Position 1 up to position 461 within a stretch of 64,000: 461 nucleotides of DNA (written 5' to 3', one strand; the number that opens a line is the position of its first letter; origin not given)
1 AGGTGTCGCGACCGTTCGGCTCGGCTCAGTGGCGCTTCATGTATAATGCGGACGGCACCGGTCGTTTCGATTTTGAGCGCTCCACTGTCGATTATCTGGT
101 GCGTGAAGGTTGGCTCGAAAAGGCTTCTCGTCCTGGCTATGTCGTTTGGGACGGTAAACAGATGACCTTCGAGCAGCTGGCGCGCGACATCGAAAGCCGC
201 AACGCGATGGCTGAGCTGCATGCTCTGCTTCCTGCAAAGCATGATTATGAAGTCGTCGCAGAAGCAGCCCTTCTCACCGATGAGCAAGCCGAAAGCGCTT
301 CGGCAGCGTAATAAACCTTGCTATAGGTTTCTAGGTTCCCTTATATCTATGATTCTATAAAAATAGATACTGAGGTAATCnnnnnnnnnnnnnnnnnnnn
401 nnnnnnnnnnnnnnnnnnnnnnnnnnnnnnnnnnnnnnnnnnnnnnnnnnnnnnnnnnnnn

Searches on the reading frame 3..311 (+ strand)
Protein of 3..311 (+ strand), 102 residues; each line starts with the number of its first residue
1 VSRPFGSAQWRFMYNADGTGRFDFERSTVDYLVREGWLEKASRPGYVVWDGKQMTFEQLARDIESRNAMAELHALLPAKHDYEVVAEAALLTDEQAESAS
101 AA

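Call 36: search_protein_families(library=pfam, alignment_id=A2, max_evalue=0.0001)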
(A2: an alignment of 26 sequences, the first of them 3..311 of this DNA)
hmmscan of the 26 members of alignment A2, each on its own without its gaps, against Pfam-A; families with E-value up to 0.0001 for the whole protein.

A. member 1, window:3-311:+ (102 aa): 0 families

B. families by the number of members that match (of 26 scanned): 17 families
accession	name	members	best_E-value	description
PF02867.20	Ribonuc_red_lgC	1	1.9e-85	Ribonucleotide reductase, barrel domain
PF00268.27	Ribonuc_red_sm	1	1.3e-51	Ribonucleotide reductase, small chain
PF00692.24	dUTPase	1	3.6e-27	dUTPase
PF01145.31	Band_7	1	1e-26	SPFH domain / Band 7 family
PF00929.31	RNase_T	1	1.4e-22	Exonuclease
PF00293.34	NUDIX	1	3.8e-22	NUDIX domain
PF12599.13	DUF3768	1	3.1e-18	Protein of unknown function (DUF3768)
PF13476.12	AAA_23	1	9.2e-17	AAA domain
PF02463.25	SMC_N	1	2.3e-14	RecF/RecN/SMC N terminal domain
PF00149.33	Metallophos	1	4.5e-10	Calcineurin-like phosphoesterase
PF13521.12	AAA_28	1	1.3e-09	AAA domain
PF22769.1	DCD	1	1.9e-09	dCTP deaminase-like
PF02511.20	Thy1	1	1.2e-08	Thymidylate synthase complementing protein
PF13482.12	RNase_H_2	1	1.1e-07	RNase_H superfamily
PF12917.13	YfbR-like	1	8.1e-07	5'-deoxynucleotidase YfbR-like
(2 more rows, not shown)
